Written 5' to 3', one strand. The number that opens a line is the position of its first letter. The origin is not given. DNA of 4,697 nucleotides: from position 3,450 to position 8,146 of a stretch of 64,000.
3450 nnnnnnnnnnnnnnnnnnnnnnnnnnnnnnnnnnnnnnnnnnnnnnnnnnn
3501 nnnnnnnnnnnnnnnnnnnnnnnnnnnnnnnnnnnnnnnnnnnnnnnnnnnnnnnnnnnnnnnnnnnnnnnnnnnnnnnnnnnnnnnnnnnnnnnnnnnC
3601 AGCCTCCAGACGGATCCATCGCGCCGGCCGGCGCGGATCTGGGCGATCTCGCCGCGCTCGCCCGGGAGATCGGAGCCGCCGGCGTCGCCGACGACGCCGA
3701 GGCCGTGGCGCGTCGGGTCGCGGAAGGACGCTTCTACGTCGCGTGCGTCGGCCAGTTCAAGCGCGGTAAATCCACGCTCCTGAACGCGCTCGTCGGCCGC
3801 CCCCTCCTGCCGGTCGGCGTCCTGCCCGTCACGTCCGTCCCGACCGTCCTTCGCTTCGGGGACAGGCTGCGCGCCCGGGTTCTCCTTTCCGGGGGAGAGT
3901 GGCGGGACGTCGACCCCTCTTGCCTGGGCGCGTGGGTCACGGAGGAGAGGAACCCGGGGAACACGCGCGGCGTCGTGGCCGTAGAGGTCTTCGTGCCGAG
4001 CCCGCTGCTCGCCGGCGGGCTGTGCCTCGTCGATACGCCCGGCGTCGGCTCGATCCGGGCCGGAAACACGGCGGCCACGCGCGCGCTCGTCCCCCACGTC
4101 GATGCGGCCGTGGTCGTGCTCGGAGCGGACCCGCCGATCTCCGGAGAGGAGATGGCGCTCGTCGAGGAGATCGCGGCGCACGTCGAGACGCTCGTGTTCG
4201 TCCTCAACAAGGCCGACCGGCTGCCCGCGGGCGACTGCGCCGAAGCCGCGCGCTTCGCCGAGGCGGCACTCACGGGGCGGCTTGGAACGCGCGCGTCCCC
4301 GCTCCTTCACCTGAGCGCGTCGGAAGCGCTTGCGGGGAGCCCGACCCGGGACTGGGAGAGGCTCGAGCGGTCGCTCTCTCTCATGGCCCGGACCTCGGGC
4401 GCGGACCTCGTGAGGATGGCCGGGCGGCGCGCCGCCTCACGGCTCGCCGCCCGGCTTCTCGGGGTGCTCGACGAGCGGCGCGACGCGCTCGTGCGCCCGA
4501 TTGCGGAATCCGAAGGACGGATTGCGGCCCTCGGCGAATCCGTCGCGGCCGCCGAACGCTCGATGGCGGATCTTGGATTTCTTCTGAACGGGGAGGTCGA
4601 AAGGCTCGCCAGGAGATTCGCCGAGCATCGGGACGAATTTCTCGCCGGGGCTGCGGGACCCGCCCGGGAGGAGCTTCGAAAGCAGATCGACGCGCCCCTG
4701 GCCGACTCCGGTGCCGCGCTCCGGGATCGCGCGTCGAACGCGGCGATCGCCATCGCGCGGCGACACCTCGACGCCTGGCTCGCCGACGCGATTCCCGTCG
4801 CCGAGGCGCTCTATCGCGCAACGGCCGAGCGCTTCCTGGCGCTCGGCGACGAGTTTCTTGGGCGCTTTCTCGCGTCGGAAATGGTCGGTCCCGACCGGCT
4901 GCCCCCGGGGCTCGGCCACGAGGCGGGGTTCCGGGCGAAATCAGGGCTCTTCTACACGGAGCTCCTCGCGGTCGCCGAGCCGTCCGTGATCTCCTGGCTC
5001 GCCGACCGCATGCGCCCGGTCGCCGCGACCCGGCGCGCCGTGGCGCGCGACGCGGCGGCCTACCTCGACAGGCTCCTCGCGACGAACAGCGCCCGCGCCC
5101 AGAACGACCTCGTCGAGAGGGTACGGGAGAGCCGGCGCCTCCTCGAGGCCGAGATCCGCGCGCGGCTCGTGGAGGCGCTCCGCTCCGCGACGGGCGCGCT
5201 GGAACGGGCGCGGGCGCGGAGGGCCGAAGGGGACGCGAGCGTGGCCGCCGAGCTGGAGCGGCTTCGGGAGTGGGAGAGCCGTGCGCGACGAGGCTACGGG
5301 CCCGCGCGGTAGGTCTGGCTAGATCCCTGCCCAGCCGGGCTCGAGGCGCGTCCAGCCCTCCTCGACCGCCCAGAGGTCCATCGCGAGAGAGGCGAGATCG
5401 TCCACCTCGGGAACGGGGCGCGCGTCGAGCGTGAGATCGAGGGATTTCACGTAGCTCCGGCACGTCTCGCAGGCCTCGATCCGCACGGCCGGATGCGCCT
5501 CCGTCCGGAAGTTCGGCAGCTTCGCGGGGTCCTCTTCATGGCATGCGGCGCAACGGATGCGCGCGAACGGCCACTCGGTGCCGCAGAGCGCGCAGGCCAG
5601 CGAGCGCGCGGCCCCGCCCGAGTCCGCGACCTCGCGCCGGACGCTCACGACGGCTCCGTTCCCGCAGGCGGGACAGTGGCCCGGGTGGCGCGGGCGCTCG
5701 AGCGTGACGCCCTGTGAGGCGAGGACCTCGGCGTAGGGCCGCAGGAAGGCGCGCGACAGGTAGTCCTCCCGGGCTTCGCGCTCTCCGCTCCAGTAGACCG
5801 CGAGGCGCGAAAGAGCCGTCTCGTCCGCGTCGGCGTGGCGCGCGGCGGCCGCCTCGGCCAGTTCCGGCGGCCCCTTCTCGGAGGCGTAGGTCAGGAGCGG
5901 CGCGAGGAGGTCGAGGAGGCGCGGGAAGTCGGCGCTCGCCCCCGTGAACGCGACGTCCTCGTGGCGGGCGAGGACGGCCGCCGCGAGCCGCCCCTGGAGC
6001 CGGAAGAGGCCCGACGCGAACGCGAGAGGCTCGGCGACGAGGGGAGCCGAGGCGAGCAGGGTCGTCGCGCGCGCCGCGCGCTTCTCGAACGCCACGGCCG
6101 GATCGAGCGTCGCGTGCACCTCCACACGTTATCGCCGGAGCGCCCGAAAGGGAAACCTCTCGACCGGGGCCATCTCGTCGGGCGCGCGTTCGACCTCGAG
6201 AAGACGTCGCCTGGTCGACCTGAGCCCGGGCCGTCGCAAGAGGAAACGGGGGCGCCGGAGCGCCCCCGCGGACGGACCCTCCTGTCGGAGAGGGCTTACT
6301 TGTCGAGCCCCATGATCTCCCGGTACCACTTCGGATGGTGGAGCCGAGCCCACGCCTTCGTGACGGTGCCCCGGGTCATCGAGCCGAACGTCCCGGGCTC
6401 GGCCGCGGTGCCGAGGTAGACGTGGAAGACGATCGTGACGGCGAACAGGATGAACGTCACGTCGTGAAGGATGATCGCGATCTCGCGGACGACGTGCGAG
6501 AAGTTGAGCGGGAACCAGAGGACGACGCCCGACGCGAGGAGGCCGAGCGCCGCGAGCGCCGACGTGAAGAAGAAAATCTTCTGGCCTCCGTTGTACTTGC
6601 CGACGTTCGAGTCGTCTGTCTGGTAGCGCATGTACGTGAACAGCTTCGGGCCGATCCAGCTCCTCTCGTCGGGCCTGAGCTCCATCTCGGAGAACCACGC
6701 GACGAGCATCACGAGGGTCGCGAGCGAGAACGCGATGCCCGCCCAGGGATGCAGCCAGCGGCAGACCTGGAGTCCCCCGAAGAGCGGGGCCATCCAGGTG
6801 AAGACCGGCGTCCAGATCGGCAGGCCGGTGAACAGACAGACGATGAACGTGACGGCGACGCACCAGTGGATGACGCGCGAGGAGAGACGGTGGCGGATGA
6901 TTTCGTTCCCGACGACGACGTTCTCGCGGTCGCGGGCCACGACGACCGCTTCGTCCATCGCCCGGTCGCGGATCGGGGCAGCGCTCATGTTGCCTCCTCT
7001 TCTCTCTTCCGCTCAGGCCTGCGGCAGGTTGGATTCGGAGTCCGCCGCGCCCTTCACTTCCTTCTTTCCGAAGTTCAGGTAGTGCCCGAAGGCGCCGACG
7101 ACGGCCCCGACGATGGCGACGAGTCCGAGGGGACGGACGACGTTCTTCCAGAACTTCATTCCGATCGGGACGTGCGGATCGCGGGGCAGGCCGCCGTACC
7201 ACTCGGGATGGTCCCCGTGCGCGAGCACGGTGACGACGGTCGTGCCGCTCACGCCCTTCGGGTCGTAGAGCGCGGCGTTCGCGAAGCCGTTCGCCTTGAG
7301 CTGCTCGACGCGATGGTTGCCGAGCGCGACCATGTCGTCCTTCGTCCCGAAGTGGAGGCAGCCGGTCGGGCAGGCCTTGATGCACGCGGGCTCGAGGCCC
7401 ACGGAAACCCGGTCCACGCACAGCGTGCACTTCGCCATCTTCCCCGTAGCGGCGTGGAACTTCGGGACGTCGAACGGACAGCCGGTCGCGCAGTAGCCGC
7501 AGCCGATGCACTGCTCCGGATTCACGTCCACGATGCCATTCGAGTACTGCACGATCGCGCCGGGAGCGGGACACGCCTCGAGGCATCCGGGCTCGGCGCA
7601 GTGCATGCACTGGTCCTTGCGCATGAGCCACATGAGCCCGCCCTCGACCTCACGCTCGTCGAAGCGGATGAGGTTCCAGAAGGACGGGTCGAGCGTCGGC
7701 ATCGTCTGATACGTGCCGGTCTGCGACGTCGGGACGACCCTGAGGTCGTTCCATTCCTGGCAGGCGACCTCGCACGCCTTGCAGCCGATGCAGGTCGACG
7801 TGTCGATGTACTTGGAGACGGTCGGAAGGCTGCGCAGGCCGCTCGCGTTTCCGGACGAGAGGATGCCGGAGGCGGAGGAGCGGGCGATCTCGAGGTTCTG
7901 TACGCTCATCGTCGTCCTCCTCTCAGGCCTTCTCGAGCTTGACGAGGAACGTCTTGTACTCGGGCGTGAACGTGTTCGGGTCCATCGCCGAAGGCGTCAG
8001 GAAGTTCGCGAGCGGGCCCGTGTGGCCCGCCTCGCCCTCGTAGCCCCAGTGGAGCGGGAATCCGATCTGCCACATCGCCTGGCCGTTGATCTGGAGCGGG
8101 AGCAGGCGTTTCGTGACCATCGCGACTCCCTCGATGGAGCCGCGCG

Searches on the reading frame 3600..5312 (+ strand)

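Call 90: search_protein_families(library=pfam, proteins=[window:3600-5312:+], max_evalue=0.001)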
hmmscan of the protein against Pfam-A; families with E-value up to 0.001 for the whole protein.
window:3600-5312:+ (570 aa): 4 families
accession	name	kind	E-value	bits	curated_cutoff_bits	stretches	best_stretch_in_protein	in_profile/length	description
PF00350.29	Dynamin_N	-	5.2e-23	82.3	27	1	47-205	1-168/168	Dynamin family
PF01926.29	MMR_HSR1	-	2.3e-06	28.1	21.9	0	47-73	2-27/113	50S ribosome-binding GTPase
PF00009.33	GTP_EFTU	-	0.00042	20.4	26.5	0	112-243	46-172/188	Elongation factor Tu GTP binding domain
PF03193.22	RsgA_GTPase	-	0.0007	19.9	30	0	159-212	15-70/174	RsgA GTPase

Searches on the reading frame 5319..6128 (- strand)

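Call 90: search_protein_families(library=pfam, proteins=[window:5319-6128:-], max_evalue=0.001)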
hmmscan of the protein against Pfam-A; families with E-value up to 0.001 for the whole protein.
window:5319-6128:- (269 aa): 2 families
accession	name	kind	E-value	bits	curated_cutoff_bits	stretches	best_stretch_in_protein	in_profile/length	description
PF24860.1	FdhE_C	-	3.4e-12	46.8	27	1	191-262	1-76/82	FdhE, C-terminal domain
PF24859.1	FdhE_central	-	5.5e-08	33.2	27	1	151-190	1-39/39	FdhE, central domain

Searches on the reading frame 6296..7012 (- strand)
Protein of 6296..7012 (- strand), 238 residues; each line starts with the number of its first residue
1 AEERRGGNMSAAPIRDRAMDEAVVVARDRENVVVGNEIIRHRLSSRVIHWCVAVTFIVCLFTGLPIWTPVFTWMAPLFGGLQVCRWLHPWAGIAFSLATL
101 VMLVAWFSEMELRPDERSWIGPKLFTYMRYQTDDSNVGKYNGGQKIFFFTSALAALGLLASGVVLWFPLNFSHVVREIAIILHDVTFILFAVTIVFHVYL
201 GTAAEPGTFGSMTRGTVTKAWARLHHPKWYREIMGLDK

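Call 90: search_protein_families(library=pfam, proteins=[window:6296-7012:-], max_evalue=0.001)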
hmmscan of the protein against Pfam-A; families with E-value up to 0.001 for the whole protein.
window:6296-7012:- (238 aa): 2 families
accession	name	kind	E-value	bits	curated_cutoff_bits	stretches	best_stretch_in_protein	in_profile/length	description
PF01292.26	Ni_hydr_CYTB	-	6.7e-20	72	30.1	1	40-215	1-179/179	Prokaryotic cytochrome b561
PF14358.11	DUF4405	-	0.00065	20.6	26.7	0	47-100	1-59/66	Domain of unknown function (DUF4405)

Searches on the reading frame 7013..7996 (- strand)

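Call 90: search_protein_families(library=pfam, proteins=[window:7013-7996:-], max_evalue=0.001)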
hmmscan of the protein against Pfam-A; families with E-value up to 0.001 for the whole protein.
window:7013-7996:- (327 aa): 10 families
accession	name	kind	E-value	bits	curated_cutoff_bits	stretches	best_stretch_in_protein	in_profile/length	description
PF13247.11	Fer4_11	-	2e-24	86.1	26.2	1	122-218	2-99/100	4Fe-4S dicluster domain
PF12838.12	Fer4_7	-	8.5e-19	68.2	27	2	68-144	1-50/52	4Fe-4S dicluster domain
PF12797.12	Fer4_2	-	1e-09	38.1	24.5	2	156-175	3-22/22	4Fe-4S binding domain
PF13187.11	Fer4_9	-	1.6e-09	38.1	27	1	69-147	2-51/52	4Fe-4S dicluster domain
PF12837.12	Fer4_6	-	2.3e-09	37.2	25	1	155-177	1-23/24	4Fe-4S binding domain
PF13237.11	Fer4_10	-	4.5e-09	36.5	25.5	1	126-174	5-53/53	4Fe-4S dicluster domain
PF14697.11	Fer4_21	-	2.1e-08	34.6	35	1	126-175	4-53/59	4Fe-4S dicluster domain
PF00037.32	Fer4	-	2.5e-08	33.8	21.1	2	157-178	2-23/24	4Fe-4S binding domain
PF09163.16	Form-deh_trans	-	6.2e-08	32.8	22.1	1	281-315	6-40/44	Formate dehydrogenase N, transmembrane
PF12800.12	Fer4_4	-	0.0004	21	24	0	67-81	2-16/17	4Fe-4S binding domain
